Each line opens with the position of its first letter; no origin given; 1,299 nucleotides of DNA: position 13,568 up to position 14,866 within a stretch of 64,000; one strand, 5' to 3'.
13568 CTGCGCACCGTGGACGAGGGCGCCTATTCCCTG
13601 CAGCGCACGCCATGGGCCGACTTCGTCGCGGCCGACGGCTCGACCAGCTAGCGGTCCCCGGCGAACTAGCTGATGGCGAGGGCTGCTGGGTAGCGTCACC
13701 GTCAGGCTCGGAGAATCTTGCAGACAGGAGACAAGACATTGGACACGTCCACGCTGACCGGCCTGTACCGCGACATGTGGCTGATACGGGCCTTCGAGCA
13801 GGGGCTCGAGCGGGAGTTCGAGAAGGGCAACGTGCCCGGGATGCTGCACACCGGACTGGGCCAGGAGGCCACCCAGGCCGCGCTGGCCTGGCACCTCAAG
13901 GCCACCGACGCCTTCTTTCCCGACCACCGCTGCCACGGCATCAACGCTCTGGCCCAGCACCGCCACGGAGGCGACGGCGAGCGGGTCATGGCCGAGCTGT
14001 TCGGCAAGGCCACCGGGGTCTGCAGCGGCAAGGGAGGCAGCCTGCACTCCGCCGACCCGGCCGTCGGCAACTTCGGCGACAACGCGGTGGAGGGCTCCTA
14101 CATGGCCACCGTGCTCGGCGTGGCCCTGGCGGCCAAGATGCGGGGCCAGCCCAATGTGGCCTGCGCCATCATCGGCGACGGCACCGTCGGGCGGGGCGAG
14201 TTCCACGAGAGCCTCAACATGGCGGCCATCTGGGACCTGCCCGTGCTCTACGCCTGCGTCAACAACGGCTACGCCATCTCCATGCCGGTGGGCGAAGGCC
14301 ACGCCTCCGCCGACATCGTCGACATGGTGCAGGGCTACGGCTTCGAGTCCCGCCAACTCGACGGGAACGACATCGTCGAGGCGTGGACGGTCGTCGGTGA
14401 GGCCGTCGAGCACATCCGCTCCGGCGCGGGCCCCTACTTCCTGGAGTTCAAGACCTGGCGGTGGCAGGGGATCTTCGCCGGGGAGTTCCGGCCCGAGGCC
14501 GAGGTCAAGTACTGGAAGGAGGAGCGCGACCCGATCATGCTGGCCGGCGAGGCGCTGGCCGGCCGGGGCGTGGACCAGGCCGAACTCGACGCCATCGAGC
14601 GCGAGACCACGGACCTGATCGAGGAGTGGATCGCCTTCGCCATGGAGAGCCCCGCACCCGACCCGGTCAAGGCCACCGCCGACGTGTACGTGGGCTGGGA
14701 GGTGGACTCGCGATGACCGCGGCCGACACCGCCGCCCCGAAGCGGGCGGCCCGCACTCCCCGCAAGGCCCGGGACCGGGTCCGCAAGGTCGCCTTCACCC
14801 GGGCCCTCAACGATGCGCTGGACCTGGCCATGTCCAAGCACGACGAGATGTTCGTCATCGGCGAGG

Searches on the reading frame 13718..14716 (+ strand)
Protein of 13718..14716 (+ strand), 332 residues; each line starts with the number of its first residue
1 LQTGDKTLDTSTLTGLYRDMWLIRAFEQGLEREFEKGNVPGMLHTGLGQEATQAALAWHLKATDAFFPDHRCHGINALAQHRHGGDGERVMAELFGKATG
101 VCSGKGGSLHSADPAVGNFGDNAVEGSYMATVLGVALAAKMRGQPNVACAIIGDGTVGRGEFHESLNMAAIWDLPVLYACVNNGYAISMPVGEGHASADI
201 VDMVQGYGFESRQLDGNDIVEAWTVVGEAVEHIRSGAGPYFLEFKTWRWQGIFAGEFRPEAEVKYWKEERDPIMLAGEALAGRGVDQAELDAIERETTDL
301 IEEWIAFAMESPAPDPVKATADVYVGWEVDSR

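Call 3: search_protein_families(library=pfam, proteins=[window:13718-14716:+], max_evalue=0.01)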
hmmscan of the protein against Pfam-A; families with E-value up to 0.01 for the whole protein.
window:13718-14716:+ (332 aa): 4 families
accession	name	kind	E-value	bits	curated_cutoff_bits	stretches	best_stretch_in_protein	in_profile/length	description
PF00676.26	E1_dh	-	1.5e-55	188.8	22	1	19-316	2-299/300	Dehydrogenase E1 component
PF13292.11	DXP_synthase_N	-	8.2e-06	25.7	21.2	1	129-193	117-181/274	1-deoxy-D-xylulose-5-phosphate synthase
PF02775.26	TPP_enzyme_C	-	0.003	17.8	21.9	1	129-185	30-84/151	Thiamine pyrophosphate enzyme, C-terminal TPP binding domain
PF09364.15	XFP_N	-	0.0079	15.5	23.7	0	125-233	138-251/364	XFP N-terminal domain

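Call 4: search_protein_families(library=ncbifam, proteins=[window:13718-14716:+], max_evalue=0.01)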
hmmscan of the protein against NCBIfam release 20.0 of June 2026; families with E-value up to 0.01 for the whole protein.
window:13718-14716:+ (332 aa): 5 families
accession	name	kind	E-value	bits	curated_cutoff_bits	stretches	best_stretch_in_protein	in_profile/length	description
TIGR03182.1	PDH_E1_alph_y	equivalog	9e-75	251.5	393.85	1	12-324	3-314/315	pyruvate dehydrogenase (acetyl-transferring) E1 component subunit alpha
TIGR03181.1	PDH_E1_alph_x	equivalog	1.2e-52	178.9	411.35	1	6-325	19-328/341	pyruvate dehydrogenase (acetyl-transferring) E1 component subunit alpha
NF004559.0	PRK05899.2-5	equivalog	1.4e-07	30.2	488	1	129-252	132-253/627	transketolase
TIGR00204.1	dxs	equivalog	5e-06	25.3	465.95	1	130-228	118-214/616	1-deoxy-D-xylulose-5-phosphate synthase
NF008968.0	PRK12315.1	subfamily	0.00052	18.4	510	1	129-187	120-178/582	1-deoxy-D-xylulose-5-phosphate synthase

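Call 61: search_solved_structures(query=window:13718-14716:+, max_evalue=1e-20)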
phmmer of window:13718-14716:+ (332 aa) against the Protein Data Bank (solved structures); distinct sequences matched with E-value up to 1e-20: 22.
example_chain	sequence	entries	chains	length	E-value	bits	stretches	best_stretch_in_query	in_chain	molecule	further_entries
1ni4_A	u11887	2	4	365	1.3e-36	130.1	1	16-315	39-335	Pyruvate dehydrogenase E1 component: Alpha subunit | Pyruvate dehydrogenase E1 component subunit alpha, somatic form, mitochondrial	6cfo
6cer_A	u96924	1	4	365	1.3e-36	130.1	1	16-315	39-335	Pyruvate dehydrogenase E1 component subunit alpha, somatic form, mitochondrial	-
3exe_A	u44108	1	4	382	1.5e-36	129.9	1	16-315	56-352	Pyruvate dehydrogenase E1 component subunit alpha, somatic form, mitochondrial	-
2ozl_A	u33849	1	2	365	1.6e-36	129.7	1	16-315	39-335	Pyruvate dehydrogenase E1 component alpha subunit, somatic form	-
3exf_A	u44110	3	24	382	1.8e-36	129.6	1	16-315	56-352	Pyruvate dehydrogenase E1 component subunit alpha, somatic form, mitochondrial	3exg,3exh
3exi_A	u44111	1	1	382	3.9e-36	128.5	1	16-315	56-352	Pyruvate dehydrogenase E1 component subunit alpha, somatic form, mitochondrial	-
1um9_A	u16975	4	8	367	3e-27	99.3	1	8-311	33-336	2-oxo acid dehydrogenase alpha subunit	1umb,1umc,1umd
2j9f_A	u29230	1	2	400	1.6e-26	96.9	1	9-325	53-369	2-OXOISOVALERATE DEHYDROGENASE ALPHA SUBUNIT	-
1v1m_A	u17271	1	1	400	4.5e-26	95.4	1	9-325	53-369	2-OXOISOVALERATE DEHYDROGENASE ALPHA SUBUNIT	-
1v16_A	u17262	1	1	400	6.3e-26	94.9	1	9-325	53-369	2-OXOISOVALERATE DEHYDROGENASE ALPHA SUBUNIT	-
2bfb_A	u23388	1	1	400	1.2e-25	94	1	9-325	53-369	2-OXOISOVALERATE DEHYDROGENASE ALPHA SUBUNIT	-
1olu_A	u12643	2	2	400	1.6e-25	93.7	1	9-325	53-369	2-OXOISOVALERATE DEHYDROGENASE ALPHA SUBUNIT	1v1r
2bfc_A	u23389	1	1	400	1.6e-25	93.6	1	9-325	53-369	2-OXOISOVALERATE DEHYDROGENASE ALPHA SUBUNIT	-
1x7w_A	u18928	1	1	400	1.9e-25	93.4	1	9-325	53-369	2-oxoisovalerate dehydrogenase alpha subunit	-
1dtw_A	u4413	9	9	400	2e-25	93.3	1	9-325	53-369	BRANCHED-CHAIN ALPHA-KETO ACID DEHYDROGENASE ALPHA SUBUNIT | 2-OXOISOVALERATE DEHYDROGENASE ALPHA SUBUNIT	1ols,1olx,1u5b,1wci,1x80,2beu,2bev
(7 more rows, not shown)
